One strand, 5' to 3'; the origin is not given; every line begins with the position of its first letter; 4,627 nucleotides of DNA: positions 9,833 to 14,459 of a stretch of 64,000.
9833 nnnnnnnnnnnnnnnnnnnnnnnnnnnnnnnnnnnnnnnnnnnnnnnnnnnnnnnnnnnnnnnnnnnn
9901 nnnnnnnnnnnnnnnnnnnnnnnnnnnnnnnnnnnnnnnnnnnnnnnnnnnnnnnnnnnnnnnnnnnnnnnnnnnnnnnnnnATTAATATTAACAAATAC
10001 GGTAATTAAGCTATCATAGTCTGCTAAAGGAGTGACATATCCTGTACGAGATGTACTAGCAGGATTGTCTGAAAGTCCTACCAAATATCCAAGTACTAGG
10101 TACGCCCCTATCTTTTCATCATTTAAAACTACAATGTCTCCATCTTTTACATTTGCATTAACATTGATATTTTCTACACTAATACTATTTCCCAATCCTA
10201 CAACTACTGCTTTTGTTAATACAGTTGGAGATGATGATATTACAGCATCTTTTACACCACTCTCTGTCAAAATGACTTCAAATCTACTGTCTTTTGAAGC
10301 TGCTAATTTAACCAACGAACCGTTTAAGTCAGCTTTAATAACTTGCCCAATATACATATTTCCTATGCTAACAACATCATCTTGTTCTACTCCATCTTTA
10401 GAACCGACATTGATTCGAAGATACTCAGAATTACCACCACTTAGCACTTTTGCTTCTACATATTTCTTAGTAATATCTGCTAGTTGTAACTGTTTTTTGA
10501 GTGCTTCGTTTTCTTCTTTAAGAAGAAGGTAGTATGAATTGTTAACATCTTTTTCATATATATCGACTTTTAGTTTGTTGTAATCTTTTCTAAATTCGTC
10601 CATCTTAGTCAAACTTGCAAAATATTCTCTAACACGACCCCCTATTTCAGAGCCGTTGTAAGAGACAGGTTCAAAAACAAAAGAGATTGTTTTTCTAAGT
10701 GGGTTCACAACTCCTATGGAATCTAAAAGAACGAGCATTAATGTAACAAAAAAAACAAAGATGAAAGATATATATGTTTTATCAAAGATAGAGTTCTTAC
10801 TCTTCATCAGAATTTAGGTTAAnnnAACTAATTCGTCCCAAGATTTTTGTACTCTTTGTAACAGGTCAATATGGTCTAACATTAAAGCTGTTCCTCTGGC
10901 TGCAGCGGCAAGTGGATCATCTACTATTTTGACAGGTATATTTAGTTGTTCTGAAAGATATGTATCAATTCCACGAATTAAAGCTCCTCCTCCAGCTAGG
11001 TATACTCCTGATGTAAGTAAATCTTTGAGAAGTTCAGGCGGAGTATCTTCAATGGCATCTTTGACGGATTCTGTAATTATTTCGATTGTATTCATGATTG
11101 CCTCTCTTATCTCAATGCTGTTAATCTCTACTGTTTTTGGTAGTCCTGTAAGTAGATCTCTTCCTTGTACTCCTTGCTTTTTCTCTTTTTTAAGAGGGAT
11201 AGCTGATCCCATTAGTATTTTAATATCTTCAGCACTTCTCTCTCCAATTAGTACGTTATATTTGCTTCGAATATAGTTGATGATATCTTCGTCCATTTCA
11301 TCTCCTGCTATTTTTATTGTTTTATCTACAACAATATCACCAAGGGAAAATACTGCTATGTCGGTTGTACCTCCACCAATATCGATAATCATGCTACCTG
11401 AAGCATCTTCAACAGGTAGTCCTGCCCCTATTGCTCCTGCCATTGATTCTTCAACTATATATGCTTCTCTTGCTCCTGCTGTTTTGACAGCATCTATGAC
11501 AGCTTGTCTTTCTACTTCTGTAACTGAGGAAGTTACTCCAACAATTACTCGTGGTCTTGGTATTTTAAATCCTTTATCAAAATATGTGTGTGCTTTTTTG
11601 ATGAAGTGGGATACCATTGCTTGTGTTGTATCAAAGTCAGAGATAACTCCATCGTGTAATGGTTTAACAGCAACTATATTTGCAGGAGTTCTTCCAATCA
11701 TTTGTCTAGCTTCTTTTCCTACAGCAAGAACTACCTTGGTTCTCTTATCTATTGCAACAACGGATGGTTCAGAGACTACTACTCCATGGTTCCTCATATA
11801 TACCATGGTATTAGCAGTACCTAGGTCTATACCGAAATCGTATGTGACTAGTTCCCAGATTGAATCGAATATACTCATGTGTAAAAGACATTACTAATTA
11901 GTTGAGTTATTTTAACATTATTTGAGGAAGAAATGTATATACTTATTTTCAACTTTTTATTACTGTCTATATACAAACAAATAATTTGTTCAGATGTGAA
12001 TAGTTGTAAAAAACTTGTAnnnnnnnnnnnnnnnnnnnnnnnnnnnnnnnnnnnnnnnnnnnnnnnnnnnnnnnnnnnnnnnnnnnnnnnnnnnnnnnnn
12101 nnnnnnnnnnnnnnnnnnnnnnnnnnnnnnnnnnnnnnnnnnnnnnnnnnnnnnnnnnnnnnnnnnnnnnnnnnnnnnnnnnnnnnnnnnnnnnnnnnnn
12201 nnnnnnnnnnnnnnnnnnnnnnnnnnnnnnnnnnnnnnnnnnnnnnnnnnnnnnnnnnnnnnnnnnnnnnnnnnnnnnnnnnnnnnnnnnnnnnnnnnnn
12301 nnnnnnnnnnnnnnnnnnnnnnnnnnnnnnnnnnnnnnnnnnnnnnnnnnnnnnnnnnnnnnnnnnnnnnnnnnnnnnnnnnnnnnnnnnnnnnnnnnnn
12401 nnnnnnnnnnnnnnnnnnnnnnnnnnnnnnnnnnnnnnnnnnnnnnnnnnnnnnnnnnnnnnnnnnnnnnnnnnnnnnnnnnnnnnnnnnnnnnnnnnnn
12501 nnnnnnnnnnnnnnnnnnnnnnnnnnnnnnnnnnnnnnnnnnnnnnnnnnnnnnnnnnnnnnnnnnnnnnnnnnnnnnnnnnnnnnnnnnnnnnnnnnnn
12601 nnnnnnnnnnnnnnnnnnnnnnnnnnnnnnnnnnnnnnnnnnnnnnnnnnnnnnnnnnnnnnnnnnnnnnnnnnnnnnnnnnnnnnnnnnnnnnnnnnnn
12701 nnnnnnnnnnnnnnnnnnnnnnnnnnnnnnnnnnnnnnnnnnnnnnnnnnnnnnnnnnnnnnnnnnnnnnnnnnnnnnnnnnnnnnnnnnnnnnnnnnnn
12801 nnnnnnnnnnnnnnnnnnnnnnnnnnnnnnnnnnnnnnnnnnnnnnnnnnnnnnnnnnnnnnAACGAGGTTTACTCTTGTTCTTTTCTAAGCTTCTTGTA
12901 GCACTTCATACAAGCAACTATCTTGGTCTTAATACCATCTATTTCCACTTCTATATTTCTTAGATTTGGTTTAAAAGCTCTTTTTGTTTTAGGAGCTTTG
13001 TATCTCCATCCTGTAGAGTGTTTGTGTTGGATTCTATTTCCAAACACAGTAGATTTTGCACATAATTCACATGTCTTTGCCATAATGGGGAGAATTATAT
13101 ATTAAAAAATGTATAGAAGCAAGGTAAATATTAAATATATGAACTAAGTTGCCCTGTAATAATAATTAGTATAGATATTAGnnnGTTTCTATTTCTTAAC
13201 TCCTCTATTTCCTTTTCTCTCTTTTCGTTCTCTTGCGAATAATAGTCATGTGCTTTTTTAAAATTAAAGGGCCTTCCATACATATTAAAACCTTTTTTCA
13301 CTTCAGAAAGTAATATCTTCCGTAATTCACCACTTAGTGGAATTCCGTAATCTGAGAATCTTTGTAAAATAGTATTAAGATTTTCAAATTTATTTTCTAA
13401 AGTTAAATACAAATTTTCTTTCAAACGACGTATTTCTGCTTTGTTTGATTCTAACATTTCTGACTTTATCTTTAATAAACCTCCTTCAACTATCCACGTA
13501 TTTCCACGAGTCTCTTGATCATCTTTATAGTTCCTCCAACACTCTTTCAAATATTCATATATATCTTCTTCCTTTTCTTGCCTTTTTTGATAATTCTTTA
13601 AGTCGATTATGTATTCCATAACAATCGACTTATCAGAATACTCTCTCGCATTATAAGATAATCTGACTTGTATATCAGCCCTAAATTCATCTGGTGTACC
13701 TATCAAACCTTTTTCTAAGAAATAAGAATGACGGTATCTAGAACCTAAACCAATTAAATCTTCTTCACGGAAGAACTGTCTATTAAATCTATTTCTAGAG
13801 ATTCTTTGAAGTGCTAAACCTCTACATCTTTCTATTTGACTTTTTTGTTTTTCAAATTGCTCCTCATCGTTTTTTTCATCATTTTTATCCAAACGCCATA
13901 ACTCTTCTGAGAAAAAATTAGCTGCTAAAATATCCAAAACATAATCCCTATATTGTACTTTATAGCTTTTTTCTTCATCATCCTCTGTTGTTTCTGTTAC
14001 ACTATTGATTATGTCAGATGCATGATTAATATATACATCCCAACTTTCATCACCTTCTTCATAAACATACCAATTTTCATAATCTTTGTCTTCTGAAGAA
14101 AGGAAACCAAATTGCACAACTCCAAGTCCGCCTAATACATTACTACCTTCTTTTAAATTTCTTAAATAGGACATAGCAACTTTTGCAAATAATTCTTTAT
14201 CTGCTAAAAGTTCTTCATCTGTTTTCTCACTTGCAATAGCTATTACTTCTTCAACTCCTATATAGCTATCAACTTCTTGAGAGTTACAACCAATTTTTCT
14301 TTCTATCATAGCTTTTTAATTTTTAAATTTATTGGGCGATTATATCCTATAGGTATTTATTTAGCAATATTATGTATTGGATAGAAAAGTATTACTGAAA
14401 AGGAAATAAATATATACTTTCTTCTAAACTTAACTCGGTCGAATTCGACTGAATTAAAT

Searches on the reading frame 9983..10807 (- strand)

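Call 47: search_protein_families(library=pfam, proteins=[window:9983-10807:-])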
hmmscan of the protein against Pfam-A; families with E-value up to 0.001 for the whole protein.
window:9983-10807:- (275 aa): 1 family
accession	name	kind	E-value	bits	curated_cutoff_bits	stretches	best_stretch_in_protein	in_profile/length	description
PF04085.20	MreC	-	1.6e-13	51.1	28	1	126-272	9-145/147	Rod shape-determining protein MreC, barrel core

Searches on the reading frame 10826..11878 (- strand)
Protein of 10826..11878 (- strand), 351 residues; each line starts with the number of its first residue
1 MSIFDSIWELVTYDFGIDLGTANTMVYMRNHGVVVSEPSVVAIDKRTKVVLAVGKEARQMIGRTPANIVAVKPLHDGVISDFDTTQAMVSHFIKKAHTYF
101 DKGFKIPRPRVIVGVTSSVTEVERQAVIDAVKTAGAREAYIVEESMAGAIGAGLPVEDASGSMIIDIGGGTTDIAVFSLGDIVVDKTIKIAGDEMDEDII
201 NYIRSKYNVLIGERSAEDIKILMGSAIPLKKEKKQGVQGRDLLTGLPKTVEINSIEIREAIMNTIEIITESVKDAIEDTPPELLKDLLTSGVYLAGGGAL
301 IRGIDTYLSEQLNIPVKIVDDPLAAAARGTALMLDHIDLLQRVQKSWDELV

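Call 47: search_protein_families(library=pfam, proteins=[window:10826-11878:-])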
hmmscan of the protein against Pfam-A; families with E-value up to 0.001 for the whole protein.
window:10826-11878:- (351 aa): 6 families
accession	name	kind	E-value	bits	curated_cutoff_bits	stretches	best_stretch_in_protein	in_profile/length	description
PF06723.19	MreB_Mbl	-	3.5e-131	437.3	27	1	14-341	3-326/327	MreB/Mbl protein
PF14450.12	FtsA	-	1.5e-13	51.7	31.8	1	164-320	2-111/127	Cell division protein FtsA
PF00012.26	HSP70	-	4.9e-11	42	20.6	1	95-210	120-241/599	Hsp70 protein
PF00022.25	Actin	-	7.1e-07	28.6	27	0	38-206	31-190/410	Actin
PF11104.14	PilM_2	-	2.3e-06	27.3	27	0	292-320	278-306/340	Type IV pilus assembly protein PilM;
PF06277.17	EutA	-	0.00029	20.3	27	1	149-215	129-202/475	Ethanolamine utilisation protein EutA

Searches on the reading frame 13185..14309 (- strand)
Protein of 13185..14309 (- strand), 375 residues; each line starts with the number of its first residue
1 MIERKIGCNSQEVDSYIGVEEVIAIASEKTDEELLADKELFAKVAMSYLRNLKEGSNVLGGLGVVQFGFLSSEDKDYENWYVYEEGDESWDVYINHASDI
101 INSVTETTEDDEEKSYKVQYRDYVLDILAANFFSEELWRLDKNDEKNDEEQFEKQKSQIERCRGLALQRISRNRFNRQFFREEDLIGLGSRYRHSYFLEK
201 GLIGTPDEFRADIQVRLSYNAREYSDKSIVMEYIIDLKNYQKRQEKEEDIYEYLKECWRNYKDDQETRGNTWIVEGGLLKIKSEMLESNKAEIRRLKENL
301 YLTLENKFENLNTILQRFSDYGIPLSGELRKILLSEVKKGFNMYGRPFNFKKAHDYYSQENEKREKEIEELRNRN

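Call 48: search_protein_families(library=pfam, proteins=[window:13185-14309:-])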
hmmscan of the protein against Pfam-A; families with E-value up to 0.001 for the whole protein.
window:13185-14309:- (375 aa): 0 families

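Call 88: search_protein_families(library=pfam, proteins=[window:13185-14309:-], max_evalue=0.01)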
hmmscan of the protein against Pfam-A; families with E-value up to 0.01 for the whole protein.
window:13185-14309:- (375 aa): 1 family
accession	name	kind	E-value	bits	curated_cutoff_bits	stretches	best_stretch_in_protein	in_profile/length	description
PF16346.12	GH32_BT1760-like_C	-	0.0088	16.4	31.4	0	200-259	108-161/176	GH32, BT1760-like, C-terminal domain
